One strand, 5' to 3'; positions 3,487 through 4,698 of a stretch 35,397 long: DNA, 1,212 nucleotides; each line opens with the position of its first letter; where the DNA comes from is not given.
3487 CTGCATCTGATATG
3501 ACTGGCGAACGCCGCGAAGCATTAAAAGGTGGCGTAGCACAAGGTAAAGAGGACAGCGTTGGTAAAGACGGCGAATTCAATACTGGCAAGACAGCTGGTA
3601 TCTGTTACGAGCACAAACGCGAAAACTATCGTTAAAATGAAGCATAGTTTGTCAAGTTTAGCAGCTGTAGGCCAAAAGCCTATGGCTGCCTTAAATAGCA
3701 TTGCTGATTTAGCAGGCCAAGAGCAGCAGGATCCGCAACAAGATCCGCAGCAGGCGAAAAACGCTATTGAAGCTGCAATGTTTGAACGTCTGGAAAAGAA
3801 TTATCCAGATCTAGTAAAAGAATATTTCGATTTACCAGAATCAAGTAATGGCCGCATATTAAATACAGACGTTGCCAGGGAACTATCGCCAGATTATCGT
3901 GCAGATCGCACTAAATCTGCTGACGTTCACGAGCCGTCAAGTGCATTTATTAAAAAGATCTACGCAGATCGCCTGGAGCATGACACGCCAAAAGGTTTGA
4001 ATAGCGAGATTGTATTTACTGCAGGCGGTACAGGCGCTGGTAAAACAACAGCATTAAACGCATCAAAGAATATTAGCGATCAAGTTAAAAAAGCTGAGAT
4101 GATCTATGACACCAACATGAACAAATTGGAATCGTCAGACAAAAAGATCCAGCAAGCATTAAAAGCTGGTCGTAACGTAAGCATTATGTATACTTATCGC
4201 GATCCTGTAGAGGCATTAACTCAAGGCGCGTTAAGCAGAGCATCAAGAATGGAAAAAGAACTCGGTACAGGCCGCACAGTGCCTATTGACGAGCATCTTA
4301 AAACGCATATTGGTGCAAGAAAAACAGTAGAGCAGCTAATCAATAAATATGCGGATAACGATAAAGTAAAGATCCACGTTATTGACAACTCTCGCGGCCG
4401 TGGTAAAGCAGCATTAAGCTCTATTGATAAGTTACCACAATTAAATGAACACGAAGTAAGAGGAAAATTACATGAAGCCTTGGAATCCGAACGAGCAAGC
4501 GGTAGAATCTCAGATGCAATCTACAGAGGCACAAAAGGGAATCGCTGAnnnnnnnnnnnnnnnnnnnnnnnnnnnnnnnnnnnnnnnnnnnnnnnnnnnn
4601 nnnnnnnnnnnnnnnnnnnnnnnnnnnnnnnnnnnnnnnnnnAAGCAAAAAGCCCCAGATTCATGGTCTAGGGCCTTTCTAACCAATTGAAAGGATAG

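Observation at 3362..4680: Self-contained cassette with a zeta-toxin-like P-loop kinase and two tiny overlapping partner ORFs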

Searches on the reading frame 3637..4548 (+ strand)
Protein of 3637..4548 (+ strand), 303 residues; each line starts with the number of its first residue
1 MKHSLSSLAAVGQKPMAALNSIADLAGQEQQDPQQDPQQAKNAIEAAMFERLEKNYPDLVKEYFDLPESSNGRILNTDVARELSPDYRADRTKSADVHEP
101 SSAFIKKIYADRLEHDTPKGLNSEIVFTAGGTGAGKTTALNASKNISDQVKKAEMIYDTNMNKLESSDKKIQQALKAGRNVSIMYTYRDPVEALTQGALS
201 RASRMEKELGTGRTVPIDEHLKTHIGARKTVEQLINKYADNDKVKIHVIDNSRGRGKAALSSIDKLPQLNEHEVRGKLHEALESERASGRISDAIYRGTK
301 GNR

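Call 3: search_protein_families(library=pfam, proteins=[window:3637-4548:+], max_evalue=1)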
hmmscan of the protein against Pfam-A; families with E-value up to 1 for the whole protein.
window:3637-4548:+ (303 aa): 6 families
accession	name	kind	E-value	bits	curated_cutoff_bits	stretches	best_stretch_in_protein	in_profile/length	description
PF06414.18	Zeta_toxin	-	2e-14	54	22.3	2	151-247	94-185/199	Zeta toxin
PF25199.1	nSTAND_NTPase5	-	0.022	15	34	1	114-142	34-60/145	Novel STAND NTPase 5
PF13401.12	AAA_22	-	0.044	14.5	27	1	126-188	8-65/130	AAA domain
PF13662.12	Toprim_4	-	0.11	13.2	25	1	113-146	47-74/85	Toprim domain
PF22053.2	DUF6938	-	0.11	12.5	27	1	122-184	37-99/236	Domain of unknown function (DUF6938)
PF13245.12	AAA_19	-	0.12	13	25.1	1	121-157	9-45/134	AAA domain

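Call 4: search_protein_families(library=phrogs, proteins=[window:3637-4548:+], max_evalue=0.1)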
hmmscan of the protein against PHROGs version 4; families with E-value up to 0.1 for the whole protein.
window:3637-4548:+ (303 aa): 2 families
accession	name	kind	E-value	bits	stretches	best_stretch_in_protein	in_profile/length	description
phrog_9802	-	unknown function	0.043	13.9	1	104-169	4-76/438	-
phrog_2666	-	head and packaging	0.063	12.9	1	117-175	315-373/555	terminase large subunit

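Call 6: search_dna_similar(query=window:3637-4548:+, collection=phages, mode=protein, max_rows=30)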
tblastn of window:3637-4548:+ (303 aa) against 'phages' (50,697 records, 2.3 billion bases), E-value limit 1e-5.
Records with a match: 1; places in all: 1; records where one place covers at least 80% of the query: 0.
Best place of each record, by identity: <60% 1.
By first word of the organism name: Caudoviricetes 1.
By host as written in the record: - 1.
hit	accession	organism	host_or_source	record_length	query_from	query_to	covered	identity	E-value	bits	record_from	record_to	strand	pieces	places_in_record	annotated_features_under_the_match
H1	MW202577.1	Caudoviricetes sp.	Manatee Spring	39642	44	266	74%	35.9%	7e-25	110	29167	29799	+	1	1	thymidylate kinase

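Call 8: get_annotated_region(hit=H1, flank=6000)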
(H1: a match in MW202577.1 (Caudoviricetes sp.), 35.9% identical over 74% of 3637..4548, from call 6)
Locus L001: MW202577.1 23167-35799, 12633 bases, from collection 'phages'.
description: Siphoviridae sp. isolate ctPCi537, complete genome.
organism: Caudoviricetes sp. (NCBI taxid 2832643)
taxonomy: Viruses; Duplodnaviria; Heunggongvirae; Uroviricota; Caudoviricetes
host: -; source: Manatee Spring; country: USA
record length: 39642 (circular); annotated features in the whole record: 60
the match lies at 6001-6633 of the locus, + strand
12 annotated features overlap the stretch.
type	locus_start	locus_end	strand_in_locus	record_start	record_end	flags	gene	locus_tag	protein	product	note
CDS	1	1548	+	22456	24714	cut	-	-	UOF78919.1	putative isomerase ybhE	-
CDS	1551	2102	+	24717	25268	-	-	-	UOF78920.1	hypothetical protein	-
CDS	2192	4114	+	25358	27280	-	-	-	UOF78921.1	hypothetical protein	-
CDS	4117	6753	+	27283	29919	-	-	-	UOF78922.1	thymidylate kinase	-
CDS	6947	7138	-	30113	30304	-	-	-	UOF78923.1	hypothetical protein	-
CDS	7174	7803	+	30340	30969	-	-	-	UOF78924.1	hypothetical protein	-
CDS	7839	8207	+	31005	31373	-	-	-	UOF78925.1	hypothetical protein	-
CDS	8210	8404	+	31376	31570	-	-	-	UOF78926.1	hypothetical protein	-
CDS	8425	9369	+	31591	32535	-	-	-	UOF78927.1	hypothetical protein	-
CDS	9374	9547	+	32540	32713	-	-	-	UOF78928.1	hypothetical protein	-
CDS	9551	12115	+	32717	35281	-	-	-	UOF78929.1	hypothetical protein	-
CDS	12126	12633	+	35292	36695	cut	-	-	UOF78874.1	structural protein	-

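Call 9: search_solved_structures(query=window:3637-4548:+, max_evalue=1, show_alignments=3)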
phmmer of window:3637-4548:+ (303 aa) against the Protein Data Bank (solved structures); distinct sequences matched with E-value up to 1: 3.
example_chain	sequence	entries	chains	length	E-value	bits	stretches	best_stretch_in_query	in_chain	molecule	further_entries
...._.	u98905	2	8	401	5.7e-09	39.5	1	58-302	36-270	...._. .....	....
6epg_B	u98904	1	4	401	3.4e-08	37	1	58-302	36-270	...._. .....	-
1d2p_A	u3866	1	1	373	0.02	18.1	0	61-146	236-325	COLLAGEN ADHESIN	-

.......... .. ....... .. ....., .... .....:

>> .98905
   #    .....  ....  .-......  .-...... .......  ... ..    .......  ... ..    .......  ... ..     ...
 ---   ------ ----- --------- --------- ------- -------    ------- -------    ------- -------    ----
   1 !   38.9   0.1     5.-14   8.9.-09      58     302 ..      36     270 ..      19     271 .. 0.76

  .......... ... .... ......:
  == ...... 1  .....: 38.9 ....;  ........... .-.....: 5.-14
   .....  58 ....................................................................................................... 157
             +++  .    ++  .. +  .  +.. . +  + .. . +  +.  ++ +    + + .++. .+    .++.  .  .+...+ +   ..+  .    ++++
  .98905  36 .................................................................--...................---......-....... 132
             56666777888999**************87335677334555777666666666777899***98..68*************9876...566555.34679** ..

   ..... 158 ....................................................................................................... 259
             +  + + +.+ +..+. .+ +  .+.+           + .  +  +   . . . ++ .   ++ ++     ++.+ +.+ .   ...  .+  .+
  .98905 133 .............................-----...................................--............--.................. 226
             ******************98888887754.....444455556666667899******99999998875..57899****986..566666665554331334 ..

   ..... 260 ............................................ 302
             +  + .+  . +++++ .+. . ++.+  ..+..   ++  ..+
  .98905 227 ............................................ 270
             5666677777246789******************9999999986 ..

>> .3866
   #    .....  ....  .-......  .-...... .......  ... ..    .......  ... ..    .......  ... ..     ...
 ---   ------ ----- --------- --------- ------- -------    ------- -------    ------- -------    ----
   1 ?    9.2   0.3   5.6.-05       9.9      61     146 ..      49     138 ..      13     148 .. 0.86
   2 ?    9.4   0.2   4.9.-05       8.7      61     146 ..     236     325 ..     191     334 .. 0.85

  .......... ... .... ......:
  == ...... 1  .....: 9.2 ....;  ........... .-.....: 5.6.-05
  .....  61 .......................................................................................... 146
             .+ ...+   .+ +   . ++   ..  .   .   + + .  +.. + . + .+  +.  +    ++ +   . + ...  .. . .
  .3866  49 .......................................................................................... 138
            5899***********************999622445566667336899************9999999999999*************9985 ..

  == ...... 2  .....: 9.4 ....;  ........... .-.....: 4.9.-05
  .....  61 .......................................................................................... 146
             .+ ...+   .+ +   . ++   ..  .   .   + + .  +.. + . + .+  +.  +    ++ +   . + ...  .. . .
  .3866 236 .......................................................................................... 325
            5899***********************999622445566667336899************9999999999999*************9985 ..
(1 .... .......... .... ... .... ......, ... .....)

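Call 10: search_protein_families(library=ncbifam, proteins=[window:3637-4548:+], max_evalue=1)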
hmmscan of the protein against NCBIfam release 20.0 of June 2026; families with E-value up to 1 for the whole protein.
window:3637-4548:+ (303 aa): 1 family
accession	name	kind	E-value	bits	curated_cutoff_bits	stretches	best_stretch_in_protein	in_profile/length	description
TIGR02315.1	ABC_phnC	equivalog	0.057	12.8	266.1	1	124-173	29-76/243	phosphonate ABC transporter ATP-binding protein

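Call 11: search_protein_families(library=padloc, proteins=[window:3637-4548:+], max_evalue=1)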
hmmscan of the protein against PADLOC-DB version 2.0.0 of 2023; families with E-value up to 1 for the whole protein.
window:3637-4548:+ (303 aa): 2 families
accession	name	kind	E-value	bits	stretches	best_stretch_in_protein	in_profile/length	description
PDLC00254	LmuB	-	0.0022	14.7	1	138-247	323-430/563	AAA ATPase domain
PDLC00289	PtuA1|PtuA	-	0.019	12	1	122-180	27-89/404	AAA ATPase domain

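Call 12: find_homologous_proteins(query=window:3637-4548:+, max_evalue=0.001)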
Query window:3637-4548:+ (303 aa): 477 proteins with E <= 0.001 among 2965 candidates; the best 120 are listed.
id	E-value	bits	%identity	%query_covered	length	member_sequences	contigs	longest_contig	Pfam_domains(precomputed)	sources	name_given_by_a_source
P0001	2.9e-191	652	100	100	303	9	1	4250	PF06414.19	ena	-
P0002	8.3e-110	385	62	97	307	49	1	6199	PF06414.19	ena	-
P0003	5.8e-109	382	62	97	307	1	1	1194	PF06414.19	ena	-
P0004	1.7e-108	381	61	97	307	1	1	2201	PF06414.19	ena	-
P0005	1.9e-108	381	62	97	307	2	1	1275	PF06414.19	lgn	-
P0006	2.5e-108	380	66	89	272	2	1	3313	PF06414.19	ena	-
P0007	1.3e-107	378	65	89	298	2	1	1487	PF06414.19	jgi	jgi:hypothetical protein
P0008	5.2e-107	376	61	98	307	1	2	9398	PF06414.19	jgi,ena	jgi:hypothetical protein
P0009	6.2e-106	372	62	98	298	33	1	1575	PF06414.19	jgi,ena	-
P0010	7.0e-106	372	62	98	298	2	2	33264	PF06414.19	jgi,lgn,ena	jgi:hypothetical protein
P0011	8.6e-106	372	60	99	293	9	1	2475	PF06414.19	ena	-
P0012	1.7e-105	371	60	99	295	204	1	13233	PF06414.19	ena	-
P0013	2.1e-105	371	61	99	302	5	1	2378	PF06414.19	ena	-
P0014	3.3e-105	370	60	99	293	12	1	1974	PF06414.19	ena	-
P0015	3.5e-105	370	62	98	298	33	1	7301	PF06414.19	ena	-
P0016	4.4e-105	370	62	99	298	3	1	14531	PF06414.19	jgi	-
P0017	4.8e-105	369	62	87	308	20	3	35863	PF06414.19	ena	-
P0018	7.3e-105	369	62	87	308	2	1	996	PF06414.19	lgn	-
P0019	1.1e-104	368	62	87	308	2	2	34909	PF06414.19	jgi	jgi:hypothetical protein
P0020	3.8e-104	366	62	87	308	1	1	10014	PF06414.19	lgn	-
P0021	8.0e-104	365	57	100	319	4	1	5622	PF06414.19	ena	-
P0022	1.1e-103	365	60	99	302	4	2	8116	PF06414.19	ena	-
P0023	1.2e-103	365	61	99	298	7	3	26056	PF06414.19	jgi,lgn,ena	jgi:hypothetical protein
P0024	2.1e-103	364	61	87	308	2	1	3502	PF06414.19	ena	-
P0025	2.4e-103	364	57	100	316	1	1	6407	PF06414.19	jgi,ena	jgi:hypothetical protein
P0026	2.5e-103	364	57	100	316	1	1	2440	PF06414.19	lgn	-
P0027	2.6e-103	364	57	100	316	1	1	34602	PF06414.19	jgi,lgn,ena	jgi:hypothetical protein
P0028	3.1e-103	363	61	88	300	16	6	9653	PF06414.19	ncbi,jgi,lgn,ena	jgi:hypothetical protein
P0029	3.4e-103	363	57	100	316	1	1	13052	PF06414.19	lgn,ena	-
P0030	3.5e-103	363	57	100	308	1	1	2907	PF06414.19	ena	-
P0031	3.5e-103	363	57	100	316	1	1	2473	PF06414.19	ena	-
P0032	3.7e-103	363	58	100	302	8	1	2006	PF06414.19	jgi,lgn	jgi:hypothetical protein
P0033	4.4e-103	363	61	88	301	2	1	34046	PF06414.19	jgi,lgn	jgi:hypothetical protein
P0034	5.1e-103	363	57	100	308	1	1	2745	PF06414.19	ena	-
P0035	5.2e-103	363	64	86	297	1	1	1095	PF06414.19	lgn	-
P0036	6.6e-103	362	57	100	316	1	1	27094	PF06414.19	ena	-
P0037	6.9e-103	362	57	100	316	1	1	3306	PF06414.19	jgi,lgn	-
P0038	9.1e-103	362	57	100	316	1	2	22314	PF06414.19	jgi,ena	jgi:hypothetical protein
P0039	1.2e-102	362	56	100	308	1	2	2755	PF06414.19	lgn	-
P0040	1.3e-102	361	60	88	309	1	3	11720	PF06414.19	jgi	jgi:hypothetical protein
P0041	1.6e-102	361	59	100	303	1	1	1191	PF06414.19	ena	-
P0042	1.7e-102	361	56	100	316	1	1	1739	PF06414.19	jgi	jgi:hypothetical protein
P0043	1.7e-102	361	56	100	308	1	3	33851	PF06414.19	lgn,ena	-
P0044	1.8e-102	361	57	100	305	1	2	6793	PF06414.19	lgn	-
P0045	1.9e-102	361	59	99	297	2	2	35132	PF06414.19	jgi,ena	jgi:hypothetical protein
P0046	2.0e-102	361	62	87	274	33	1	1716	PF06414.19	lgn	-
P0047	2.5e-102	360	59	99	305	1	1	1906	PF06414.19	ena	-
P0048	2.8e-102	360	58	100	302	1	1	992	PF06414.19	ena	-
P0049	3.7e-102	360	63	86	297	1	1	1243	PF06414.19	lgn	-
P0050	3.9e-102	360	59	99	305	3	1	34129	PF06414.19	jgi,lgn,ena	-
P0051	4.5e-102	360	59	99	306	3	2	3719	PF06414.19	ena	-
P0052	5.0e-102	360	59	99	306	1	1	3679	PF06414.19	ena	-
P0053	5.8e-102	359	56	100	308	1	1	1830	PF06414.19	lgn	-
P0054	6.6e-102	359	58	100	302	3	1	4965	PF06414.19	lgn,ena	-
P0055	7.0e-102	359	58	100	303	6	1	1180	PF06414.19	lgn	-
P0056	7.2e-102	359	59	99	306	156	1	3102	PF06414.19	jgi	-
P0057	7.4e-102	359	60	99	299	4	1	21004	PF06414.19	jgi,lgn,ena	jgi:thymidylate kinase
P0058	7.4e-102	359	61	88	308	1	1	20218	PF06414.19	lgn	-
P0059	7.9e-102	359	62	87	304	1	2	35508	PF06414.19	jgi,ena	-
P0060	7.9e-102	359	61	88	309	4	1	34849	PF06414.19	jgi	jgi:hypothetical protein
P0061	9.6e-102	359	59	99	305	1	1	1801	PF06414.19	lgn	-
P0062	1.0e-101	359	59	99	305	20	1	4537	PF06414.19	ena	-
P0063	1.0e-101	359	59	99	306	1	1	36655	PF06414.19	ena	-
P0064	1.0e-101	358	61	88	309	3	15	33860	PF06414.19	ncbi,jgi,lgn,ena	jgi:hypothetical protein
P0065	1.2e-101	358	60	99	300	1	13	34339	PF06414.19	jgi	jgi:hypothetical protein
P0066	1.2e-101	358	59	99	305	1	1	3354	PF06414.19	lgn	-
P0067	1.3e-101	358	61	88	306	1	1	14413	PF06414.19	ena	-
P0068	1.4e-101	358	60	88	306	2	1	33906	PF06414.19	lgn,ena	-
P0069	1.4e-101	358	60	99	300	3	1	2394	PF06414.19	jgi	jgi:hypothetical protein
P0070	1.4e-101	358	60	99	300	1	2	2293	PF06414.19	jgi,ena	-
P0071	1.5e-101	358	59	99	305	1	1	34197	PF06414.19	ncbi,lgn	-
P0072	1.6e-101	358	60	88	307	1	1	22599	PF06414.19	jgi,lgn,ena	jgi:hypothetical protein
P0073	1.6e-101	358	59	99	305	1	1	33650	PF06414.19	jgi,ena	-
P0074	1.7e-101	358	60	89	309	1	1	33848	PF06414.19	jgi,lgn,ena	jgi:hypothetical protein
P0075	1.8e-101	358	59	99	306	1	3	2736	PF06414.19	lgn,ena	-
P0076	1.8e-101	358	60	88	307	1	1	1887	PF06414.19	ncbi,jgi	jgi:hypothetical protein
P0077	2.0e-101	358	61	88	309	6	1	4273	PF06414.19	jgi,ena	jgi:hypothetical protein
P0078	2.2e-101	357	59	88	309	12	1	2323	PF06414.19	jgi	jgi:hypothetical protein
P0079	2.2e-101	357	61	88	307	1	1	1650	PF06414.19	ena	-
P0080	2.3e-101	357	62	87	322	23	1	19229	PF06414.19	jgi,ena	jgi:hypothetical protein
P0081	2.5e-101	357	59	99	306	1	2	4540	PF06414.19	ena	-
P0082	2.5e-101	357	58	93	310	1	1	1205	PF06414.19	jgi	-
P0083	2.6e-101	357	60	94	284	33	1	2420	PF06414.19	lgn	-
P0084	2.6e-101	357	60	88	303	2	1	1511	PF06414.19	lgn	-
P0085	3.1e-101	357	61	88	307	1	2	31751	PF06414.19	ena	-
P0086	3.4e-101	357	60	87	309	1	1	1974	PF06414.19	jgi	jgi:hypothetical protein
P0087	3.9e-101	357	59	97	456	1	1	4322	PF06414.19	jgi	-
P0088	4.0e-101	357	58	99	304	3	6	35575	PF06414.19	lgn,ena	-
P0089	4.1e-101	357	61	87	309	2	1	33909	PF06414.19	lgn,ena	-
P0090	4.2e-101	357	58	99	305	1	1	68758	PF06414.19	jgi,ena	jgi:hypothetical protein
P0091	5.1e-101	356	58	99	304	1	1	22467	PF06414.19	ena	-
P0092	5.3e-101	356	60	88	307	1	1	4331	PF06414.19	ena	-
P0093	5.5e-101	356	58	100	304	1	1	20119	PF06414.19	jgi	-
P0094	5.6e-101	356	57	100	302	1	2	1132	PF06414.19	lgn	-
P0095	5.7e-101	356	61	88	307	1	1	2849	PF06414.19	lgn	-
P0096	6.0e-101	356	59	99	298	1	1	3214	PF06414.19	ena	-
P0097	6.1e-101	356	61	88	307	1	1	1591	PF06414.19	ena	-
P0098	6.2e-101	356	61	87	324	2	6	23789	PF06414.19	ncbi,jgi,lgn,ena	jgi:hypothetical protein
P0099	6.2e-101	356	57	100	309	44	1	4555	PF06414.19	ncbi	-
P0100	8.3e-101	356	59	89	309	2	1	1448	PF06414.19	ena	-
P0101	8.7e-101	355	56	100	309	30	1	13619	PF06414.19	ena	-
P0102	9.1e-101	355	57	100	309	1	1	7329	PF06414.19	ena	-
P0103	1.1e-100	355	57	100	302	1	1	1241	PF06414.19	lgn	-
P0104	1.1e-100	355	58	100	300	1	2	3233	PF06414.19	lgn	-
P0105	1.1e-100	355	60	96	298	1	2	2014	PF06414.19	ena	-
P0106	1.2e-100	355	56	100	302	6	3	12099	PF06414.19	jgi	jgi:hypothetical protein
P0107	1.2e-100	355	60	88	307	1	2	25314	PF06414.19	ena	-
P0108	1.2e-100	355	61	88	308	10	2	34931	PF06414.19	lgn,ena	-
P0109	1.4e-100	355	58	100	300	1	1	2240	PF06414.19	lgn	-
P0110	1.7e-100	355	60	94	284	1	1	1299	PF06414.19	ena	-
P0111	1.7e-100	355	57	98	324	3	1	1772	PF06414.19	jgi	jgi:hypothetical protein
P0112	1.7e-100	354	59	97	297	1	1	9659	PF06414.19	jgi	jgi:hypothetical protein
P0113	1.8e-100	354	60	98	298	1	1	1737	PF06414.19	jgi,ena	jgi:hypothetical protein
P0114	2.1e-100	354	57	100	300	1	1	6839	PF06414.19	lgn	-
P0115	2.2e-100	354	59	89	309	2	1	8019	PF06414.19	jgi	-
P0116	2.3e-100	354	60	94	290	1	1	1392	PF06414.19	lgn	-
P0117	3.3e-100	354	58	99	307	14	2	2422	PF06414.19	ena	-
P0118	3.3e-100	354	57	99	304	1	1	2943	PF06414.19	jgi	-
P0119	3.9e-100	353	60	88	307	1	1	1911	PF06414.19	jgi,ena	-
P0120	4.0e-100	353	57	99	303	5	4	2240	PF06414.19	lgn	-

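Call 13: find_encoding_contigs(protein=P0017, flank=4000, max_places=2)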
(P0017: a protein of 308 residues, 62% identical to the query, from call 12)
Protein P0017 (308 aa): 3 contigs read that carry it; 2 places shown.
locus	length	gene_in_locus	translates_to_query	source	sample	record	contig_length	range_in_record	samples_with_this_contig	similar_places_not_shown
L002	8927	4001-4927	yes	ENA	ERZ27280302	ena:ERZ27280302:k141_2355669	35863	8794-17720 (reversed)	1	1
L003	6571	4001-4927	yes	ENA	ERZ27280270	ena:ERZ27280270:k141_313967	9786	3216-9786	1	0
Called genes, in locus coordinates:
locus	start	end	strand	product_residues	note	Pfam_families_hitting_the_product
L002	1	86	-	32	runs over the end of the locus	-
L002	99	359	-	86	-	-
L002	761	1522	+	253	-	PF07120:DUF1376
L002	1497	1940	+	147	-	-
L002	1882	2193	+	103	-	-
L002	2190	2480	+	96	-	-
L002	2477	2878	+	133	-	PF05772:NinB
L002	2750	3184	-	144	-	-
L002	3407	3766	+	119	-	PF19174:DUF5856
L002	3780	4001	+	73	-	-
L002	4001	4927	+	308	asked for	PF06414:Zeta_toxin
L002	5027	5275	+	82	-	-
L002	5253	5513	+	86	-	PF00166:Cpn10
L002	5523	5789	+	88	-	PF19846:DUF6321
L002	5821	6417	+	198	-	-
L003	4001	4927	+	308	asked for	PF06414:Zeta_toxin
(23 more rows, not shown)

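Call 14: find_encoding_contigs(protein=P0027, flank=4000, max_places=2)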
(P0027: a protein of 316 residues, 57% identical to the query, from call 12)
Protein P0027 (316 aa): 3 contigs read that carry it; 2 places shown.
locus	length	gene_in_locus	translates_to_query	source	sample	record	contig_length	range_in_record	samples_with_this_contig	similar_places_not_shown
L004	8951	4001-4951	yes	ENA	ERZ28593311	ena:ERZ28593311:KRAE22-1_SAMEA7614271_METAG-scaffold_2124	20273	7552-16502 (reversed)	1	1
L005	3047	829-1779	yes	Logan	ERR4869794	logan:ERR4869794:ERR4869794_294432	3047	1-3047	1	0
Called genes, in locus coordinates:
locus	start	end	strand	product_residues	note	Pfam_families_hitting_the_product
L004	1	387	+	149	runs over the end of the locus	-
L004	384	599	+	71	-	-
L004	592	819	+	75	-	-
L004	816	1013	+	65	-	-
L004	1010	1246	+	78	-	-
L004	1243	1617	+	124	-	-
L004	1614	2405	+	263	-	-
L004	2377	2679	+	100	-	-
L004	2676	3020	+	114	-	-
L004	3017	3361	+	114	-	-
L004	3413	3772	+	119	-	PF19174:DUF5856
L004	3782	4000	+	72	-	-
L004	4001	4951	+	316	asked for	PF06414:Zeta_toxin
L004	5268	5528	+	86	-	PF00166:Cpn10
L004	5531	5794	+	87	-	PF19846:DUF6321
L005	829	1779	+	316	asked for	PF06414:Zeta_toxin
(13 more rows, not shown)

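Call 15: find_encoding_contigs(protein=P0090, flank=4000, max_places=2)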
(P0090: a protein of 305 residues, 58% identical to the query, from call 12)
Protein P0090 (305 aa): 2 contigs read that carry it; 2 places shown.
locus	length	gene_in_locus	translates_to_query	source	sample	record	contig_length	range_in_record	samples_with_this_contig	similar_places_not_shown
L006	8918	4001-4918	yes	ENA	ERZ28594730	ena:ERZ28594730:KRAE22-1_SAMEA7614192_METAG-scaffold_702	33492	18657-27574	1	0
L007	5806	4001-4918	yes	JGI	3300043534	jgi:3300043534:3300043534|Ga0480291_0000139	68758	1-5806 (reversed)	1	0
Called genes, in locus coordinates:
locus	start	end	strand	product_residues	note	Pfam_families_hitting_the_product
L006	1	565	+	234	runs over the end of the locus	-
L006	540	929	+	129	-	-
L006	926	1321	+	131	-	-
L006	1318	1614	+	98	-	-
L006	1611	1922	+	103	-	-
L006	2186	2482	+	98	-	-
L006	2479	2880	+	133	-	PF05772:NinB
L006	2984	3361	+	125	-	PF06147:DUF968 (weak)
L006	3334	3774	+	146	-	PF19174:DUF5856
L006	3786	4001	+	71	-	-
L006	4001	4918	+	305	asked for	PF06414:Zeta_toxin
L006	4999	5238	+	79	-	-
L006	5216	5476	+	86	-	PF00166:Cpn10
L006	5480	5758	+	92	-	PF19846:DUF6321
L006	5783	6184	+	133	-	-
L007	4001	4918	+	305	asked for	PF06414:Zeta_toxin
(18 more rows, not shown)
